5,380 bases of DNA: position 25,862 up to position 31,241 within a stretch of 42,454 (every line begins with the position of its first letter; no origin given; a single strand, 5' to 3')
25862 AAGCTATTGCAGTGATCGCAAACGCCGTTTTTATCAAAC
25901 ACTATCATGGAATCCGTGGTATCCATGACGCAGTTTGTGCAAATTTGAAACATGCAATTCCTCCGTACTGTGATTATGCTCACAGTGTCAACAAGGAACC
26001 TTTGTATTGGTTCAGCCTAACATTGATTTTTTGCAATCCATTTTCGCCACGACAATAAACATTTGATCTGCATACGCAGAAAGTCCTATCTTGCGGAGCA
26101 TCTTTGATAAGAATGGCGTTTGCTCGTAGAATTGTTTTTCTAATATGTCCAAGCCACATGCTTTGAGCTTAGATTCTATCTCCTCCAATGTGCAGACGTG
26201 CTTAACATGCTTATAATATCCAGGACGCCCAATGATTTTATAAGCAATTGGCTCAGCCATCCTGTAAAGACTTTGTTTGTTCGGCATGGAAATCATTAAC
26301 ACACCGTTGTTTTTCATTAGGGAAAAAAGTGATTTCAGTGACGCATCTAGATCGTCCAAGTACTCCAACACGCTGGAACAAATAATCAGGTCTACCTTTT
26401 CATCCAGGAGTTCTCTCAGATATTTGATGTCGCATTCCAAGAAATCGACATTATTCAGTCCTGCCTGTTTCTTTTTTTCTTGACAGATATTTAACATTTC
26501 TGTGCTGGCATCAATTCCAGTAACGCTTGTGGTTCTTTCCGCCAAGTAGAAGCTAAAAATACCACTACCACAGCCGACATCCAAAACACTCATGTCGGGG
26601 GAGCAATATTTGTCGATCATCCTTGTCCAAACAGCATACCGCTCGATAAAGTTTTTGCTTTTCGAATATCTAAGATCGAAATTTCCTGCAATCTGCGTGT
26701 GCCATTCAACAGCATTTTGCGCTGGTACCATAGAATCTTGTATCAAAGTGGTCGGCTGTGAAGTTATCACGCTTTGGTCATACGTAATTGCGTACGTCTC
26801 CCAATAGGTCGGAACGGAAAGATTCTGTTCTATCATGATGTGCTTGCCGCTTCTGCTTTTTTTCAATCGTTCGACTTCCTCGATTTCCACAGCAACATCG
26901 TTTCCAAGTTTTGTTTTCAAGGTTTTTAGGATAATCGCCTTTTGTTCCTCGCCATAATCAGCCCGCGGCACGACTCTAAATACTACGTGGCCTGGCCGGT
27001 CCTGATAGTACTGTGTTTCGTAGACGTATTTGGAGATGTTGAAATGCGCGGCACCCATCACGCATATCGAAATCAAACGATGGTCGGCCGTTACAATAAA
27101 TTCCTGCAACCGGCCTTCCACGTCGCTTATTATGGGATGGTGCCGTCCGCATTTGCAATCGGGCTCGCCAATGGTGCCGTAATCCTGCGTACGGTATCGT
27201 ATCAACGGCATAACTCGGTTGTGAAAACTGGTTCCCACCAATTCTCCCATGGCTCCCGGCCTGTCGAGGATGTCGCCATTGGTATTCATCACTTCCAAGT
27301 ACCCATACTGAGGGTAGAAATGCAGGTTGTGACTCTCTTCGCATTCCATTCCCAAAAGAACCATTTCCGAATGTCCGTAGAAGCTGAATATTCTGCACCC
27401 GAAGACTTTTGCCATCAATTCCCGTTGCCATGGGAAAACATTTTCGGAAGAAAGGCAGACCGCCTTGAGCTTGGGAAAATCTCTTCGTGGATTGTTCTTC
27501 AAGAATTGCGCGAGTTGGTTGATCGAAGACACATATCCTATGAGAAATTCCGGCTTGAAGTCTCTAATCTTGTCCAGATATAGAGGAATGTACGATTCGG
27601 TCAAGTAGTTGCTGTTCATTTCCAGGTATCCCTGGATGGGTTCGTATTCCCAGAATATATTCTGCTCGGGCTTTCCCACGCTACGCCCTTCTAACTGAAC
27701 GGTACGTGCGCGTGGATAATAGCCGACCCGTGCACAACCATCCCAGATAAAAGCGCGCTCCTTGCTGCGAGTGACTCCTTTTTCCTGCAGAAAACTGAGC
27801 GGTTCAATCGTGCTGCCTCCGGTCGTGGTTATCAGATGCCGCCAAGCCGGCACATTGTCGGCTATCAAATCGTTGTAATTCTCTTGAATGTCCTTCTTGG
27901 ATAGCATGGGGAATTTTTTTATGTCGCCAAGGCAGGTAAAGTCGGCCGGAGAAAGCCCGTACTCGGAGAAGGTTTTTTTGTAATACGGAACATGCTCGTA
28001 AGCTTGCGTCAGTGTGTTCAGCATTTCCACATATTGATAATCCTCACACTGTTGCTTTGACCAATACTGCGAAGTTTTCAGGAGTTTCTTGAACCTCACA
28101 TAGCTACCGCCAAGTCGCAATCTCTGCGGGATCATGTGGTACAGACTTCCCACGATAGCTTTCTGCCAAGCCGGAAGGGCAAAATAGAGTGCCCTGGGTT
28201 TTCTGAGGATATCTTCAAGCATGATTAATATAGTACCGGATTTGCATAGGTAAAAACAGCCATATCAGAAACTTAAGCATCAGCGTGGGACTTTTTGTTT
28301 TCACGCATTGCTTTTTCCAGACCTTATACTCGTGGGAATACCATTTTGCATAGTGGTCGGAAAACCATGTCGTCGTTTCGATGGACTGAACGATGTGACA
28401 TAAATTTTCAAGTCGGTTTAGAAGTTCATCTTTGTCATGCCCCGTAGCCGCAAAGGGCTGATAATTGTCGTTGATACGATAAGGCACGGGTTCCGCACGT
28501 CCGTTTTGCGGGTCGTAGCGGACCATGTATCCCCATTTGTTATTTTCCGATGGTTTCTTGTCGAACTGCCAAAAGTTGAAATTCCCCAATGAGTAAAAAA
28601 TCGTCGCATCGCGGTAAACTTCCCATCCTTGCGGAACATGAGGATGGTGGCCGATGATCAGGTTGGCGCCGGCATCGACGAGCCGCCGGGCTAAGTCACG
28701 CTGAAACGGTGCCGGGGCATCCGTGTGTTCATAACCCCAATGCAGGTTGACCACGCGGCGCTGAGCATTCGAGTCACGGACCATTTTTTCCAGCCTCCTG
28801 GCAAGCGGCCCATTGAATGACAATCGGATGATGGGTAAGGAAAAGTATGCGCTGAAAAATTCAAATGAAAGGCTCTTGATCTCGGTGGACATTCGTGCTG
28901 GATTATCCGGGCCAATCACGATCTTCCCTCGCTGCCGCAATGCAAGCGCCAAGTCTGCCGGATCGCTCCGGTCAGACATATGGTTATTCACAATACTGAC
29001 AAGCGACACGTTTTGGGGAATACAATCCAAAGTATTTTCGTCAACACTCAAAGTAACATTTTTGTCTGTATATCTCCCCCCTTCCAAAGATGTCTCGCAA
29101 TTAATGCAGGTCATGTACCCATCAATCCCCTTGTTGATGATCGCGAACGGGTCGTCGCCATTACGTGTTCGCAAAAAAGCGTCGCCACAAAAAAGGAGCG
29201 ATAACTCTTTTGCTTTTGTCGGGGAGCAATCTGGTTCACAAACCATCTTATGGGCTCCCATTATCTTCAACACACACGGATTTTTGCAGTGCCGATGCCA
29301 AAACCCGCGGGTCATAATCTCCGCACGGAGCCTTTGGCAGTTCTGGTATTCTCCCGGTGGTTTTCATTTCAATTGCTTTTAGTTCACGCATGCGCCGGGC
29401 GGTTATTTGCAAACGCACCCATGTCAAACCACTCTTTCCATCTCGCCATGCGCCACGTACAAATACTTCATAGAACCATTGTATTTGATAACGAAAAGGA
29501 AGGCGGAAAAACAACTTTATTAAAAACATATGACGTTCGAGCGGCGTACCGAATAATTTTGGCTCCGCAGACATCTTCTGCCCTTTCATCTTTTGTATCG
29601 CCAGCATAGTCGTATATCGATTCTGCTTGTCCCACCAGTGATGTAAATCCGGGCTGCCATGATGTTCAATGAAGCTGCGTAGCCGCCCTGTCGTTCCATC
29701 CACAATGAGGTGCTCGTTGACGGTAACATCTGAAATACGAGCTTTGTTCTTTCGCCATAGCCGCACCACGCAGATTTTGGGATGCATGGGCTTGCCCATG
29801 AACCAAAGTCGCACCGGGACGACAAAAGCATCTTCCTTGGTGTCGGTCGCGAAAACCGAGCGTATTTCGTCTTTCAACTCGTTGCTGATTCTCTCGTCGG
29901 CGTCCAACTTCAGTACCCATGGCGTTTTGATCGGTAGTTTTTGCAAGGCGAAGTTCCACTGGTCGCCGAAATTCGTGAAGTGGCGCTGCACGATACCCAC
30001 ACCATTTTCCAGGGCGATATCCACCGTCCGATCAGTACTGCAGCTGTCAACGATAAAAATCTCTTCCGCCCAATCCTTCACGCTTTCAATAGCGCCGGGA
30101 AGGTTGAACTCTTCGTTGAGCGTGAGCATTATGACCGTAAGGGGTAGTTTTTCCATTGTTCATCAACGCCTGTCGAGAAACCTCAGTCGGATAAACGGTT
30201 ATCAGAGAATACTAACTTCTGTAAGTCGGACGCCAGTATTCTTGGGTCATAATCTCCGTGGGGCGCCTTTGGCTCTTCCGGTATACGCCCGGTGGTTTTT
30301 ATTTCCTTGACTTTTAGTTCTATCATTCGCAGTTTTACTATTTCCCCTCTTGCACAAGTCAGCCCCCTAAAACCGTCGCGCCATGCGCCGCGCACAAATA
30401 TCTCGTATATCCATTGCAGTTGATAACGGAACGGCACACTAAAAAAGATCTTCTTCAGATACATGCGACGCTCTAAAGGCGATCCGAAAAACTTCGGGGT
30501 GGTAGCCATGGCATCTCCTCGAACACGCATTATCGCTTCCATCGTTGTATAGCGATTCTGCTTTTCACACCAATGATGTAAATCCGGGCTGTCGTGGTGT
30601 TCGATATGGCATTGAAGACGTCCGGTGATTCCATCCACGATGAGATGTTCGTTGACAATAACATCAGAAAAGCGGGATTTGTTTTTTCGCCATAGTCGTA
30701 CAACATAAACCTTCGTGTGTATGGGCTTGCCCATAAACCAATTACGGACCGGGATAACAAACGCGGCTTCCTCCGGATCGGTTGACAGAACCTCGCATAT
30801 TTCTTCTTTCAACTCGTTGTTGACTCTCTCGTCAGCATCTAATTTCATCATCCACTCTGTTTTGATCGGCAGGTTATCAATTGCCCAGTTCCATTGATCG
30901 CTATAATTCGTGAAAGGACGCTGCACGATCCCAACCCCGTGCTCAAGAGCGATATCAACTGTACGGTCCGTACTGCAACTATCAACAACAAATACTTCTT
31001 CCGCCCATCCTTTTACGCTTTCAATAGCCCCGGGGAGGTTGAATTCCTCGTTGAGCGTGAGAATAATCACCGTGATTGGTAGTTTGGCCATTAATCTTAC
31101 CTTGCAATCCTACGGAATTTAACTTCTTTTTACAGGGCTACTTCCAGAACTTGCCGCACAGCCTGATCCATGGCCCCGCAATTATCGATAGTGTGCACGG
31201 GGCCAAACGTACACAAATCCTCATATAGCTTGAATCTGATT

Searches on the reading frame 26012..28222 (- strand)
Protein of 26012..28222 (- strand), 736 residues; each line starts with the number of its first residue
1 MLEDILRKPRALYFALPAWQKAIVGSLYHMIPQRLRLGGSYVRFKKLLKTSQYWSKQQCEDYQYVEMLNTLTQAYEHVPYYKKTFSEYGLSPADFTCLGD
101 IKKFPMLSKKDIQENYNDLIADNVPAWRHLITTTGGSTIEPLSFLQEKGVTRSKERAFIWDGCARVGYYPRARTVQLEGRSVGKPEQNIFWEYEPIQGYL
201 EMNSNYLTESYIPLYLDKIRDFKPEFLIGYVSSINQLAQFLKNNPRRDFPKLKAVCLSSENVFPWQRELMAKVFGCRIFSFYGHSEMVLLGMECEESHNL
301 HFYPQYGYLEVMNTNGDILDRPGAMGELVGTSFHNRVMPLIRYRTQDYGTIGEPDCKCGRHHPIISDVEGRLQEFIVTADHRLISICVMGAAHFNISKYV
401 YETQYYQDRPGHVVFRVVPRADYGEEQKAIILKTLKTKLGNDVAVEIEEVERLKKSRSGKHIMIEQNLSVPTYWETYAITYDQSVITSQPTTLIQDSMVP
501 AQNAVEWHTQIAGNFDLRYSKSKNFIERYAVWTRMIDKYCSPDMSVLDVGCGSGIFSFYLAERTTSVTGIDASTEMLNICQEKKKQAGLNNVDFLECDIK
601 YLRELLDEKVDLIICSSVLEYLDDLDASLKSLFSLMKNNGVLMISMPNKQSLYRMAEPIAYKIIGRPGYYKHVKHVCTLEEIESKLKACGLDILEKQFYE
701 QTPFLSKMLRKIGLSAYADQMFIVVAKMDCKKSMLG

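Call 67: search_protein_families(library=pfam, proteins=[window:26012-28222:-], max_evalue=0.00001)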
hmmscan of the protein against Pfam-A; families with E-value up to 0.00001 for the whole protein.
window:26012-28222:- (736 aa): 12 families
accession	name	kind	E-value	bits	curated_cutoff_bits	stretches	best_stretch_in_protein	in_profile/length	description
PF13847.12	Methyltransf_31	-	1.4e-25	90.1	27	1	542-650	3-116/145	Methyltransferase domain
PF08241.18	Methyltransf_11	-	6e-21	75.3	21.2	1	547-644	1-95/95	Methyltransferase domain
PF13649.12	Methyltransf_25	-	1.2e-20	74.4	27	1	546-640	1-97/97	Methyltransferase domain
PF13489.12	Methyltransf_23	-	1.1e-19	71.2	27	1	539-695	19-163/164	Methyltransferase domain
PF08242.18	Methyltransf_12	-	4.6e-19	69.4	30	1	547-642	1-98/98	Methyltransferase domain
PF01209.24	Ubie_methyltran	-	3.1e-11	43.5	20.1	1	530-645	33-152/233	ubiE/COQ5 methyltransferase family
PF05401.17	NodS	-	1.5e-09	38.4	24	1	528-647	30-147/201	Nodulation protein S (NodS)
PF06325.19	PrmA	-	1.1e-07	32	22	1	535-645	154-259/296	Ribosomal protein L11 methyltransferase (PrmA)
PF03848.20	TehB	-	3.8e-07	30.2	20.4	1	545-624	33-110/193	Tellurite resistance protein TehB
PF02353.26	CMAS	-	1.1e-06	28.6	27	1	541-649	61-169/273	Mycolic acid cyclopropane synthetase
PF05175.20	MTS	-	1.4e-06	28.5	23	1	544-615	33-104/170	Methyltransferase small domain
PF01728.25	FtsJ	-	2e-06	28.3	24.1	1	538-616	15-98/181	FtsJ-like methyltransferase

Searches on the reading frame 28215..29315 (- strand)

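Call 67: search_protein_families(library=pfam, proteins=[window:28215-29315:-], max_evalue=0.00001)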
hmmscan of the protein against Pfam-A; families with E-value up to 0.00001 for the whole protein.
window:28215-29315:- (366 aa): 1 family
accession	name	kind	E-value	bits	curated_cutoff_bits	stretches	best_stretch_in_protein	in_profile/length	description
PF09587.15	PGA_cap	-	1.9e-30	106.6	27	1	174-248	177-253/255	Bacterial capsule synthesis protein PGA_cap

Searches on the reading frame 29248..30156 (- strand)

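Call 67: search_protein_families(library=pfam, proteins=[window:29248-30156:-], max_evalue=0.00001)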
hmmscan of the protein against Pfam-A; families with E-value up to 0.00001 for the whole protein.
window:29248-30156:- (302 aa): 1 family
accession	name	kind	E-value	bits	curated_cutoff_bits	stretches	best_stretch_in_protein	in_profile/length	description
PF00535.33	Glycos_transf_2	-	1.7e-11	44.8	23.3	1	7-163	1-164/168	Glycosyl transferase family 2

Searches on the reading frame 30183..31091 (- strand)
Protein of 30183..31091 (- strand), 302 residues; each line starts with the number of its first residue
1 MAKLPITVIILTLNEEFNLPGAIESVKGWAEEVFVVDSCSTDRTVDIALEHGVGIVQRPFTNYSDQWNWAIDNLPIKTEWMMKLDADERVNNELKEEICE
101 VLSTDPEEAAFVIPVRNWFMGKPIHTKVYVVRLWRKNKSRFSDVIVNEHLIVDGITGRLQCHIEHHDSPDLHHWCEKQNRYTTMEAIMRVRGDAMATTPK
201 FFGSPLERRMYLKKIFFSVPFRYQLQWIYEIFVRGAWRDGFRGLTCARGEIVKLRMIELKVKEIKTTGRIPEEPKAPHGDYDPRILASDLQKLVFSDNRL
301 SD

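Call 67: search_protein_families(library=pfam, proteins=[window:30183-31091:-], max_evalue=0.00001)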
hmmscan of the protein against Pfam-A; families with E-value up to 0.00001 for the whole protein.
window:30183-31091:- (302 aa): 1 family
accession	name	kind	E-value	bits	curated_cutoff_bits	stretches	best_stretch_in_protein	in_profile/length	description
PF00535.33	Glycos_transf_2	-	5.3e-13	49.7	23.3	1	7-115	1-116/168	Glycosyl transferase family 2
